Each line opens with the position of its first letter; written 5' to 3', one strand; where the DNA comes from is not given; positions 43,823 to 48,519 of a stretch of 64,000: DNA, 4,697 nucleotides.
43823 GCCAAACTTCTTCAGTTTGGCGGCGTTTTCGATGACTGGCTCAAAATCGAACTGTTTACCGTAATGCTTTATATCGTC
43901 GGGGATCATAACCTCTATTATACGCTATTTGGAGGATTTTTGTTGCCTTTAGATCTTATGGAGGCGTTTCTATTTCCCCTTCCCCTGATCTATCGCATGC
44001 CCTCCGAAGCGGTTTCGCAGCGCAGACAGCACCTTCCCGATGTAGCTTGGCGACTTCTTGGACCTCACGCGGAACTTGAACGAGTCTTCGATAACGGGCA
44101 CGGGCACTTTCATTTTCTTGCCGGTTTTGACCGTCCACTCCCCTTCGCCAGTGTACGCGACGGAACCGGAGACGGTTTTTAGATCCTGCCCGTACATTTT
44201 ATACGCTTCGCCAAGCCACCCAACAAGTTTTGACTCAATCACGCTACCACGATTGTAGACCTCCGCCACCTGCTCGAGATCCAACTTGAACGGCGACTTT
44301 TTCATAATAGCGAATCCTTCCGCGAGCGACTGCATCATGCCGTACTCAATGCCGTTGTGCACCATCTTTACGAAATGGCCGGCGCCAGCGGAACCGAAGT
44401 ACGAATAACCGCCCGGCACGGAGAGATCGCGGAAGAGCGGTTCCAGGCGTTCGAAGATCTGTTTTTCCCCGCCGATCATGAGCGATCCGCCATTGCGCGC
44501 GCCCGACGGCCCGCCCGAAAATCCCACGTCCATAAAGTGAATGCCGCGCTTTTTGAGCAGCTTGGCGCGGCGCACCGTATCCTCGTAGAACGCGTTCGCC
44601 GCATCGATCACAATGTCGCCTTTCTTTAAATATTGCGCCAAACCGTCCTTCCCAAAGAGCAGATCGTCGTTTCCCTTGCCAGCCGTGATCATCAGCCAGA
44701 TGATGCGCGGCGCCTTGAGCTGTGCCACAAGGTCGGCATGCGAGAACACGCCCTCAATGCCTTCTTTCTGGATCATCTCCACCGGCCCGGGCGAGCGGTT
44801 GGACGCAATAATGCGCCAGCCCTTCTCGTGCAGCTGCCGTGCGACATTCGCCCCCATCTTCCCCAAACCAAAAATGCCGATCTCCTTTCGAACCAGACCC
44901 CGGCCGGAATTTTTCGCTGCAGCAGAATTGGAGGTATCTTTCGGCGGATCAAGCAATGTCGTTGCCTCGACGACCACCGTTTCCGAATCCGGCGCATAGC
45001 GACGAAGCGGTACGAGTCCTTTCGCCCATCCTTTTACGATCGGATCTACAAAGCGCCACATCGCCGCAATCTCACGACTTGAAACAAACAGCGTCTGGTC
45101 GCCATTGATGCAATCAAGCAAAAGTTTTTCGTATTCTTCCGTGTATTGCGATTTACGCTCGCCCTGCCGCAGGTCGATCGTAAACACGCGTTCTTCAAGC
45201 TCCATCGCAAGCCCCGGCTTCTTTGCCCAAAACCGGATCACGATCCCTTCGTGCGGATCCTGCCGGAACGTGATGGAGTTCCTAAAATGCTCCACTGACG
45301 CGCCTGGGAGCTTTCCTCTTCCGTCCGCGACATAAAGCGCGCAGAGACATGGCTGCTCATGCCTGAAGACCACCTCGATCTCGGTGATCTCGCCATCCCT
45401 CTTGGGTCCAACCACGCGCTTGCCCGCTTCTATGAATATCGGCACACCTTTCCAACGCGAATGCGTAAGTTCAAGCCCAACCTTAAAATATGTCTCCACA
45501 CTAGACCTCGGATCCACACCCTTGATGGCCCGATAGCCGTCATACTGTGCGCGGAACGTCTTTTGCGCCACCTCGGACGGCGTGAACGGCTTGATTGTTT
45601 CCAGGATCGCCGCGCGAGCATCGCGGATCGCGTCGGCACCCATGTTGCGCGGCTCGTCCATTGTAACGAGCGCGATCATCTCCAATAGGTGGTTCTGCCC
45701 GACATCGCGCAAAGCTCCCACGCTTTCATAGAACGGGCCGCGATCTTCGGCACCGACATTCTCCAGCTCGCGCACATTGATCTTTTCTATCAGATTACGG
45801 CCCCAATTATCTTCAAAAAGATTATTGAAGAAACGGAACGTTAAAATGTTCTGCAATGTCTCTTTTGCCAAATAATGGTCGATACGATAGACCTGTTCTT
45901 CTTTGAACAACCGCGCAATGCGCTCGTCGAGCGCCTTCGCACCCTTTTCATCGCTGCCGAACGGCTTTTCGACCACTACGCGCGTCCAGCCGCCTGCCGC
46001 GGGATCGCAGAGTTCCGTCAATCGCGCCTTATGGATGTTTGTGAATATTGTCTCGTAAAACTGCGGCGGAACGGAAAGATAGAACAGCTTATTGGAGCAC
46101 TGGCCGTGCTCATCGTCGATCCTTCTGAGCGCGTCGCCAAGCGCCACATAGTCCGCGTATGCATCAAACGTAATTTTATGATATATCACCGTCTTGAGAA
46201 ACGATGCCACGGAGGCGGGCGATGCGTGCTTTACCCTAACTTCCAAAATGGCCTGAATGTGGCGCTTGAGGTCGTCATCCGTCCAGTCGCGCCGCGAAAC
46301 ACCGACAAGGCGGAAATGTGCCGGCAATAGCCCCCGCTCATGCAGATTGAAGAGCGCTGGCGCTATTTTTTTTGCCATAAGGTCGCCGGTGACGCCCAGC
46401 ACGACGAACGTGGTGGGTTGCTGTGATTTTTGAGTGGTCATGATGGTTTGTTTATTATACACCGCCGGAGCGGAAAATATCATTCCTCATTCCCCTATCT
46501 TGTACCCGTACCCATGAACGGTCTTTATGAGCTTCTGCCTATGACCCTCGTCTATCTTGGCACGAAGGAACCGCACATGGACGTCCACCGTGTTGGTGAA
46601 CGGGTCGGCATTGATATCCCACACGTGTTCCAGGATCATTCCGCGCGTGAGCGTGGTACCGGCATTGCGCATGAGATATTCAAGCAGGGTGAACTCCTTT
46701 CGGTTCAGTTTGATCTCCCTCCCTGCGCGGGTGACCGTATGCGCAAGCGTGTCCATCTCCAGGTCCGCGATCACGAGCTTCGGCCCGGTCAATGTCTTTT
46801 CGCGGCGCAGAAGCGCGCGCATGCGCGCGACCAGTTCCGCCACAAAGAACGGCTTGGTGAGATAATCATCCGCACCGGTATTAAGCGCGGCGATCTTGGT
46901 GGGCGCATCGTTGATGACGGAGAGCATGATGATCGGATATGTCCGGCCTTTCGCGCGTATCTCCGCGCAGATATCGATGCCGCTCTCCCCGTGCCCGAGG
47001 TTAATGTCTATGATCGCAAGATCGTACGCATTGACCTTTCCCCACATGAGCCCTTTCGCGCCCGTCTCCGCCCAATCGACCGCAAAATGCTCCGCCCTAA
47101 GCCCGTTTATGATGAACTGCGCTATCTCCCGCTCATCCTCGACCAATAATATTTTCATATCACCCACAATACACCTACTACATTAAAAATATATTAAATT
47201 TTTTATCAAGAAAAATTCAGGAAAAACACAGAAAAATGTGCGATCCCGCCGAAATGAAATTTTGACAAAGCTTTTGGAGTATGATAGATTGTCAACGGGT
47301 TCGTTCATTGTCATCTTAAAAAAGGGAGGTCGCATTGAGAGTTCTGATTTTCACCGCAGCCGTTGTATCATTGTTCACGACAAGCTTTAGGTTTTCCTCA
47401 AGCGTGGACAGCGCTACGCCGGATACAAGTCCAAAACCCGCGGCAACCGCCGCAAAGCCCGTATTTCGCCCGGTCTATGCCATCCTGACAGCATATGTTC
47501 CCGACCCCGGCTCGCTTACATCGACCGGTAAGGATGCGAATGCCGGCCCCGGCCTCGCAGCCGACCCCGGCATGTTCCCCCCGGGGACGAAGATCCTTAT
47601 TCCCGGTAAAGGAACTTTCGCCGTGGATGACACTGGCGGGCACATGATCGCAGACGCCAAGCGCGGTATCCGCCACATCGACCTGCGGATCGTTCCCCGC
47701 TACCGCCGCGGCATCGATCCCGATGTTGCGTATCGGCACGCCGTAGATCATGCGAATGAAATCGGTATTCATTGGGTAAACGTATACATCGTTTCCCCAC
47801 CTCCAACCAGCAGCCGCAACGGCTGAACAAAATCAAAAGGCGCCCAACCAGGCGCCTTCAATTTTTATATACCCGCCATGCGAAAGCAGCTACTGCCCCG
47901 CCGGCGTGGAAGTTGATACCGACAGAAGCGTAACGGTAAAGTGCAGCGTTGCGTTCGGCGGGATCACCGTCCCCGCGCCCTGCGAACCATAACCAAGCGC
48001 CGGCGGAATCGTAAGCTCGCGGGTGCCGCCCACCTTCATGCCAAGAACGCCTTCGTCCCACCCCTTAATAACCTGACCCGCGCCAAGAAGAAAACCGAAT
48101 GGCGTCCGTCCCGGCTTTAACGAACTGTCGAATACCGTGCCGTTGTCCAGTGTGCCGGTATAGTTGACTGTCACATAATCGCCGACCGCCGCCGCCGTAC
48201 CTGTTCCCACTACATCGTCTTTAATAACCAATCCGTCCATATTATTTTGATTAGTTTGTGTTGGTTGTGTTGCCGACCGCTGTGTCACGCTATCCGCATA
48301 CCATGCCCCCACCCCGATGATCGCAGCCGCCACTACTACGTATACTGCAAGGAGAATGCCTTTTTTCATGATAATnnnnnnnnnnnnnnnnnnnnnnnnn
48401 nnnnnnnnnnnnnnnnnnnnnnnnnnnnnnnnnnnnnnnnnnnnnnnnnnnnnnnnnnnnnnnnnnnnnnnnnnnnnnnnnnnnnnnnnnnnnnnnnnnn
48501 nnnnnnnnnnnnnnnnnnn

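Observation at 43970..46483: Single-polypeptide fusion of glucose-6-phosphate dehydrogenase with a 6-phosphogluconate-dehydrogenase-like domain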

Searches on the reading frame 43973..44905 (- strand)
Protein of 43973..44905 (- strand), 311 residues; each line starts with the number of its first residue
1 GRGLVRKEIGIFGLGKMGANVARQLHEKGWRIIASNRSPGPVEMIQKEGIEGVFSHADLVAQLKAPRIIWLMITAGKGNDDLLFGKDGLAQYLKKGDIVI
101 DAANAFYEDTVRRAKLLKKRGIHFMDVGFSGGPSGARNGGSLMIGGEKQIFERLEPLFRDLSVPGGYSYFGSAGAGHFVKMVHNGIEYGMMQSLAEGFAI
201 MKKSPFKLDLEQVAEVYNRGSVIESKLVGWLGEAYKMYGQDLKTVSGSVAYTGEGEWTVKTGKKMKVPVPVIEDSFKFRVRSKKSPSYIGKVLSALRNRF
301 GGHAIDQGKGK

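Call 45: search_solved_structures(query=window:43973-44905:-, max_evalue=1e-20, show_alignments=5)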
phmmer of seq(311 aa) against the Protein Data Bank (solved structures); distinct sequences matched with E-value up to 1e-20: 23.
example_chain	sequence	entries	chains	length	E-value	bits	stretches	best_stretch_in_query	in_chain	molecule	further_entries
6vpb_A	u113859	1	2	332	1.5e-60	208.3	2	163-304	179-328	6-phosphogluconate dehydrogenase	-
8ihe_A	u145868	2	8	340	7.3e-60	206.1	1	8-204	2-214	Probable 6-phosphogluconate dehydrogenase,decarboxylating Gnd2 | 6-phosphogluconate dehydrogenase, NAD(+)-dependent, decarboxylating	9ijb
4e21_A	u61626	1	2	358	4.3e-57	197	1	8-165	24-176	6-phosphogluconate dehydrogenase (Decarboxylating)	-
10gw_A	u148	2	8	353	1.9e-56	194.9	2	163-304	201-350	6-phosphogluconate dehydrogenase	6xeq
2w90_A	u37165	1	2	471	2.6e-48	168.2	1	5-282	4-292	6-PHOSPHOGLUCONATE DEHYDROGENASE, DECARBOXYLATING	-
2w8z_A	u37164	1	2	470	2.9e-48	168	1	5-282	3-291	6-PHOSPHOGLUCONATE DEHYDROGENASE, DECARBOXYLATING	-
2zyg_A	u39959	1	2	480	2.1e-47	165.2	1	5-294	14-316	6-phosphogluconate dehydrogenase, decarboxylating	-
3fwn_A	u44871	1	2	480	7.6e-47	163.4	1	5-294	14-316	6-phosphogluconate dehydrogenase, decarboxylating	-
2zya_A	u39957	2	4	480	5.6e-46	160.5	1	5-294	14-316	6-phosphogluconate dehydrogenase, decarboxylating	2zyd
7cb0_A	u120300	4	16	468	2.3e-45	158.5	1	7-282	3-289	6-phosphogluconate dehydrogenase, decarboxylating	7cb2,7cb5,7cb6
8i4n_A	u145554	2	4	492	4.2e-44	154.4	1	8-269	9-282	6-phosphogluconate dehydrogenase, decarboxylating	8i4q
2jkv_A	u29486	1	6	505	1.4e-42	149.3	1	4-280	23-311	6-PHOSPHOGLUCONATE DEHYDROGENASE, DECARBOXYLATING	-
5uq9_A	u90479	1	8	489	1.8e-42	149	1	6-279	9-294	6-phosphogluconate dehydrogenase, decarboxylating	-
4gwg_A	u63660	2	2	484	2.4e-42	148.6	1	7-279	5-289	6-phosphogluconate dehydrogenase, decarboxylating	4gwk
2p4q_A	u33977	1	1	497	2.6e-42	148.5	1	8-279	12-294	6-phosphogluconate dehydrogenase, decarboxylating 1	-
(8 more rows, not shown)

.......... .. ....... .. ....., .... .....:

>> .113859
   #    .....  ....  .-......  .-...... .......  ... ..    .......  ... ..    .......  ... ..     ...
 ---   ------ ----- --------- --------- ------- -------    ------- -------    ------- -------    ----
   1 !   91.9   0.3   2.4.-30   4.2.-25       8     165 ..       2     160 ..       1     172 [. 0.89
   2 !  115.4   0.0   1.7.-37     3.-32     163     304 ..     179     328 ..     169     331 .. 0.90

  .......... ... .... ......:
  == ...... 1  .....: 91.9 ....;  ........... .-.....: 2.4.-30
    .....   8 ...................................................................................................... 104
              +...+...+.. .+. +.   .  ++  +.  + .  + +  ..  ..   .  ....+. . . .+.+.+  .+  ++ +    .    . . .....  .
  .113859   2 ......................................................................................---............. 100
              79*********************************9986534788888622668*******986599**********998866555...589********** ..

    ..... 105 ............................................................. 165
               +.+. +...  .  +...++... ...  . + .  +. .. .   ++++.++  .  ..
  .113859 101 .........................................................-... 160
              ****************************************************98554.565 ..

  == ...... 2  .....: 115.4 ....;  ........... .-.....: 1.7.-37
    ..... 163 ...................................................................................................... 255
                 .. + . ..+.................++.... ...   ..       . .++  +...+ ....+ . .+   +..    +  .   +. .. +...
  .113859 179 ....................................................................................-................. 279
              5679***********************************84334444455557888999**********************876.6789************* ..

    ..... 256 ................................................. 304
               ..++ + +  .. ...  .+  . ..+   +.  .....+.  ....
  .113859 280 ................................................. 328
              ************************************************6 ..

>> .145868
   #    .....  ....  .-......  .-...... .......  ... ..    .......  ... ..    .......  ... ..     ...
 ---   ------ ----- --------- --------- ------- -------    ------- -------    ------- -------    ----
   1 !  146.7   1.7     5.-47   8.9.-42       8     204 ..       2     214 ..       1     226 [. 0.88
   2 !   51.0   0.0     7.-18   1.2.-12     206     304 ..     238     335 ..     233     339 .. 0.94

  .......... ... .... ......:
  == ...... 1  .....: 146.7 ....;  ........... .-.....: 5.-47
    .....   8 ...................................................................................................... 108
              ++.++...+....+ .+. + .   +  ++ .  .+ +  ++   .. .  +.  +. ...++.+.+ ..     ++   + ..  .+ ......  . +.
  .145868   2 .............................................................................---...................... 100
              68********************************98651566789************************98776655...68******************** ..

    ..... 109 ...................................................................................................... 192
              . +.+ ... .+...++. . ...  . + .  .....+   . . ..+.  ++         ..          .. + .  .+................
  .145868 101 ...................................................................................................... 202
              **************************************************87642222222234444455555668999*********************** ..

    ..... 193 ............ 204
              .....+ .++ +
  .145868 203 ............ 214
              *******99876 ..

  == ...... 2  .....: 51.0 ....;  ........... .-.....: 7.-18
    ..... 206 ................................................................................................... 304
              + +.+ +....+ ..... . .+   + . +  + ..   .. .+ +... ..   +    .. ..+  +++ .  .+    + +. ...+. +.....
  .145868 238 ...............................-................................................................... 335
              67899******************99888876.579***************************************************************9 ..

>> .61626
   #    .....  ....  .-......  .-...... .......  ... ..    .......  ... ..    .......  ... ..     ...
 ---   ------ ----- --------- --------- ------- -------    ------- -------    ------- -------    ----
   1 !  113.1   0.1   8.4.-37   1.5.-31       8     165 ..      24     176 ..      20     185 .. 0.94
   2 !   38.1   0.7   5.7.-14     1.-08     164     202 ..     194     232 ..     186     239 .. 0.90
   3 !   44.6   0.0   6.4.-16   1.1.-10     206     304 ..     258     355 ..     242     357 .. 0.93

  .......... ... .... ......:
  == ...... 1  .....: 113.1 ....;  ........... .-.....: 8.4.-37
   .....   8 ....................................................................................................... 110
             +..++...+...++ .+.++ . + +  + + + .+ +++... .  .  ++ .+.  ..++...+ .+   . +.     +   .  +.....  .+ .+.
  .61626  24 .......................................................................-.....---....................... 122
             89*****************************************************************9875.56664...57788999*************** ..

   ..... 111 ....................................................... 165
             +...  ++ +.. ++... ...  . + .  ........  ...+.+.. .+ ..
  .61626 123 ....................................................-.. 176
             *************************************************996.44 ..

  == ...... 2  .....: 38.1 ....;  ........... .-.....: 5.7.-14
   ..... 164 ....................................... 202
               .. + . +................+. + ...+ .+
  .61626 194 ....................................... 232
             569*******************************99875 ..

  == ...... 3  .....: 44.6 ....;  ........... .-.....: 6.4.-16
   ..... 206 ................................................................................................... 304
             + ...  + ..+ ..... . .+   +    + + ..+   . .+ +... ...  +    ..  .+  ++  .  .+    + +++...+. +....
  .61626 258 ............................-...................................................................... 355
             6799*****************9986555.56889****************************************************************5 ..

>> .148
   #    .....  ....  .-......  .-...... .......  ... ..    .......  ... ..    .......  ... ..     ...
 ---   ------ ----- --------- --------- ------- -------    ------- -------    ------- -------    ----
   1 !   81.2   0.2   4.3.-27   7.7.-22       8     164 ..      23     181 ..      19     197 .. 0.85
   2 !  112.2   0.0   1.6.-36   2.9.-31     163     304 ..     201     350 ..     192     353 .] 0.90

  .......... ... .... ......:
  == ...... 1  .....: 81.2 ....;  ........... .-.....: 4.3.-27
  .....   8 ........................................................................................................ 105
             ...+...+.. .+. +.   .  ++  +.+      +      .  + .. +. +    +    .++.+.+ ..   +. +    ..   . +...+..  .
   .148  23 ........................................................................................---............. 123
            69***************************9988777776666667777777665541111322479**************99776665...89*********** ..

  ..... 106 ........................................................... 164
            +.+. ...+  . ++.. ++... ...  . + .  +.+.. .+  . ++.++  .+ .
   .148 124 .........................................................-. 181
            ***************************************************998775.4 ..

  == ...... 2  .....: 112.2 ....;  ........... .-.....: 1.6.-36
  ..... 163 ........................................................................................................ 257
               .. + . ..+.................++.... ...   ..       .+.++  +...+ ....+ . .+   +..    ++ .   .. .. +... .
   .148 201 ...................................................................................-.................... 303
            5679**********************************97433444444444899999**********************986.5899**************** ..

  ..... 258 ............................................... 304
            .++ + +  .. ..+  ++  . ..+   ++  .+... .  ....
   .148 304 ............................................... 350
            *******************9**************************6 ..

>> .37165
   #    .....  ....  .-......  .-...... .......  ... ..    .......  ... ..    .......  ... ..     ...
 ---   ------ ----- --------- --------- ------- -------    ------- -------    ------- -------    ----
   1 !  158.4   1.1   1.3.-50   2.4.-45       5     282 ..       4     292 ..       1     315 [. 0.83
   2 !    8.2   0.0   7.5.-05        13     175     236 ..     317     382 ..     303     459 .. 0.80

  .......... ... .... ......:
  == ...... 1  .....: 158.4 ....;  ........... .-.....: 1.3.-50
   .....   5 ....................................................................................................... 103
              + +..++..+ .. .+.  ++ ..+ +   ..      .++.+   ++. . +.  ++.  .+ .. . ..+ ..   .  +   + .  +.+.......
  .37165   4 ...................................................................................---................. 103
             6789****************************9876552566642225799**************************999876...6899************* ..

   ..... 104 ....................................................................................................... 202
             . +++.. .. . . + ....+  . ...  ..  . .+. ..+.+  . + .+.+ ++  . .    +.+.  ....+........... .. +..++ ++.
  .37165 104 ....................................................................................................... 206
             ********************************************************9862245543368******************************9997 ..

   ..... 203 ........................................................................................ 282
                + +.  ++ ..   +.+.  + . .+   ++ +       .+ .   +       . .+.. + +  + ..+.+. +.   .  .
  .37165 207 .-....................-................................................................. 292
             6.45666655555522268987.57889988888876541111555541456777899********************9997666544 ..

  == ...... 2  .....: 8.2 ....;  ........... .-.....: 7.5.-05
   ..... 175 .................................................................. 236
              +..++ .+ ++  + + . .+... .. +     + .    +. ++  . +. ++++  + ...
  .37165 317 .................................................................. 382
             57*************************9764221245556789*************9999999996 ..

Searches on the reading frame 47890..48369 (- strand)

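Call 3: search_protein_families(library=pfam, proteins=[window:47890-48369:-], max_evalue=0.01)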
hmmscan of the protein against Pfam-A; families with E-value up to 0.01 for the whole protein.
window:47890-48369:- (159 aa): 1 family
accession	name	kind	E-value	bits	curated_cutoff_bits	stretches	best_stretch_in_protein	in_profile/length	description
PF00254.34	FKBP_C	-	5.2e-34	116.9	21.1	1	59-149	4-94/94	FKBP-type peptidyl-prolyl cis-trans isomerase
